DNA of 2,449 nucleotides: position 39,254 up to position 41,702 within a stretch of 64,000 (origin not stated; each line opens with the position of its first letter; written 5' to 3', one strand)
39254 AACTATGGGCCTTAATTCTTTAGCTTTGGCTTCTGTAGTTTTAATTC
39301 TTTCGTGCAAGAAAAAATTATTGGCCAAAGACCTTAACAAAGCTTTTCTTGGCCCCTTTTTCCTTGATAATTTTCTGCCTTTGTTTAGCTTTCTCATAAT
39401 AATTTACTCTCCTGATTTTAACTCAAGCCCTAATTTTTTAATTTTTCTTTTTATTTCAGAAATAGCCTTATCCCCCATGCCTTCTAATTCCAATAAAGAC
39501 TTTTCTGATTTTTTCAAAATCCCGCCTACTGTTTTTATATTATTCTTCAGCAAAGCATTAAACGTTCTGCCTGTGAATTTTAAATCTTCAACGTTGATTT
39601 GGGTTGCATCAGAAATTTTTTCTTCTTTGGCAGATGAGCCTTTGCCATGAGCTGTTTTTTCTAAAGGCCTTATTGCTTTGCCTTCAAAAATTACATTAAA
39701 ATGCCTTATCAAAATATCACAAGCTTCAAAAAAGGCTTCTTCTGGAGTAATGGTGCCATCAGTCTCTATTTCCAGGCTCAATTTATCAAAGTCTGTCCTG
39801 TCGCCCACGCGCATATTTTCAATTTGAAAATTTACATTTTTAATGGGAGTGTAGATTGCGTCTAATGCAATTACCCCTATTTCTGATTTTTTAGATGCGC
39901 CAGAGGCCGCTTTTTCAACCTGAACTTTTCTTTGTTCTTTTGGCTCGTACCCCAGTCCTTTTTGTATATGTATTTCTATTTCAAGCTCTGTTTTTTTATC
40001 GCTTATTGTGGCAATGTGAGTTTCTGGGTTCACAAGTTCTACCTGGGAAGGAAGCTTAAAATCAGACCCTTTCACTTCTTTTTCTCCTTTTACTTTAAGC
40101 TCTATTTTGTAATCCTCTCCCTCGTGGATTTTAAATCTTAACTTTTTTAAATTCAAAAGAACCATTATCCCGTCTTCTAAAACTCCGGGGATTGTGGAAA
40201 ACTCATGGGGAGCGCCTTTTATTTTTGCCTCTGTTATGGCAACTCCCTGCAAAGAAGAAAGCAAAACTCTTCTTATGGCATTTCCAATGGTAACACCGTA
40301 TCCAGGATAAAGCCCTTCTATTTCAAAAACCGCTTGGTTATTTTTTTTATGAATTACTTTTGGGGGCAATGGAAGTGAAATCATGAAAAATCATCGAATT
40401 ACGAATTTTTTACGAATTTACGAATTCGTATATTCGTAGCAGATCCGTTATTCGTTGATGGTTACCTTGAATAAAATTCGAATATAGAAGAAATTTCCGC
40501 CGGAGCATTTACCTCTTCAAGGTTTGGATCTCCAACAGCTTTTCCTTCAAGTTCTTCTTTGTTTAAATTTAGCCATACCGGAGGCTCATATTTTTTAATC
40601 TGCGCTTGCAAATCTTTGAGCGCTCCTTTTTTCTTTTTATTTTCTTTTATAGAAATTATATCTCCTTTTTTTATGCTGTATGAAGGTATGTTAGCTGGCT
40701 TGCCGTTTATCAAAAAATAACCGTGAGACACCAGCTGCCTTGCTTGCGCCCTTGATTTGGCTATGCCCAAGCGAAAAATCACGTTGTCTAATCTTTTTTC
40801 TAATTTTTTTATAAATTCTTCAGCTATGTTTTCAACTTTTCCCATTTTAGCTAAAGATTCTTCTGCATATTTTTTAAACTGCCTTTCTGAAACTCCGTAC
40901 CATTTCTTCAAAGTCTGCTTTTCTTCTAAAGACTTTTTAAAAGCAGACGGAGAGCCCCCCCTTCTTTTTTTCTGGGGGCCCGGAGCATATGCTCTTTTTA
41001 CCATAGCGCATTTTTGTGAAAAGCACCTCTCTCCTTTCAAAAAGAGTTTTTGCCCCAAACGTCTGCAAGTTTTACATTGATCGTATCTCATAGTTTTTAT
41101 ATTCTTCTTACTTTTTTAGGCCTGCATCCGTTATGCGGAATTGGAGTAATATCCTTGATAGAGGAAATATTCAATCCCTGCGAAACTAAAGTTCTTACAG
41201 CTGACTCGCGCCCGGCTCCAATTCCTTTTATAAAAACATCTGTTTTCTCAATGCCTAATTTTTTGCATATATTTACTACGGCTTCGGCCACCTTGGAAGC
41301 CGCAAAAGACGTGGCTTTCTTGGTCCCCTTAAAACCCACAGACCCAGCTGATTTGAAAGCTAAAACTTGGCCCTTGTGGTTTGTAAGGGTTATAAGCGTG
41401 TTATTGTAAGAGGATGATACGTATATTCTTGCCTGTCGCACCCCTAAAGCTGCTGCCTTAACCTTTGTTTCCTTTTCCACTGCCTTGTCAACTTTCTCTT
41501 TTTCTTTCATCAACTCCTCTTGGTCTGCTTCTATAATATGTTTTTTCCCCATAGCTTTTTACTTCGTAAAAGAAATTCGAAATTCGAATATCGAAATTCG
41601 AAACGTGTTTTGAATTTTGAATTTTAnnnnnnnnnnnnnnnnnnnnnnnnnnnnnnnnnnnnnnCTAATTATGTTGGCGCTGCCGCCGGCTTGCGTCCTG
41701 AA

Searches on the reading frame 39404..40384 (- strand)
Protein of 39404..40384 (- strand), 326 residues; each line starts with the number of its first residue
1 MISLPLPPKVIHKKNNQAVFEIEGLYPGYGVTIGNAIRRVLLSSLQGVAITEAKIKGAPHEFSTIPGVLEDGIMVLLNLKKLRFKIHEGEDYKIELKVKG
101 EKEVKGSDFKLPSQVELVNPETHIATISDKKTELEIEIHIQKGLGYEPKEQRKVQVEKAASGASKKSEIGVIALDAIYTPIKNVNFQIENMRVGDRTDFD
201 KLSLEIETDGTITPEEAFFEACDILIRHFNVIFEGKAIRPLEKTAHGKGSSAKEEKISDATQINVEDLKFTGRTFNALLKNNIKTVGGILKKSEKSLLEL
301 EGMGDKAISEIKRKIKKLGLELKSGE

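Call 80: search_protein_families(library=pfam, proteins=[window:39404-40384:-], max_evalue=0.001)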
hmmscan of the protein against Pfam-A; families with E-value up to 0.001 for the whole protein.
window:39404-40384:- (326 aa): 5 families
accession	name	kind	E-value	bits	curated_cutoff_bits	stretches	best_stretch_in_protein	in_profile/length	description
PF01000.31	RNA_pol_A_bac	-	3.8e-27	95.3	33.9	1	54-179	2-119/119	RNA polymerase Rpb3/RpoA insert domain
PF01193.29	RNA_pol_L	-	9.1e-24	83.4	24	1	27-229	5-74/74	RNA polymerase Rpb3/Rpb11 dimerisation domain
PF03118.21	RNA_pol_A_CTD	-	1.8e-13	50.4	23.8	1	253-316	3-66/67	Bacterial RNA polymerase, alpha chain C terminal domain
PF13656.11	RNA_pol_L_2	-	0.00068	19.7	27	0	200-231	40-71/75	RNA polymerase Rpb3/Rpb11 dimerisation domain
PF14520.12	HHH_5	-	0.00087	20.2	27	0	276-317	16-57/57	Helix-hairpin-helix domain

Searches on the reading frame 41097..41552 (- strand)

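Call 80: search_protein_families(library=pfam, proteins=[window:41097-41552:-], max_evalue=0.001)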
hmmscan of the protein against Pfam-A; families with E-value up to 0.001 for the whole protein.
window:41097-41552:- (151 aa): 1 family
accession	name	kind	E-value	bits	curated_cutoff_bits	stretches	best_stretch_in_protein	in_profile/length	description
PF00411.24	Ribosomal_S11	-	8e-37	126.5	25.1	1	43-150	3-110/110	Ribosomal protein S11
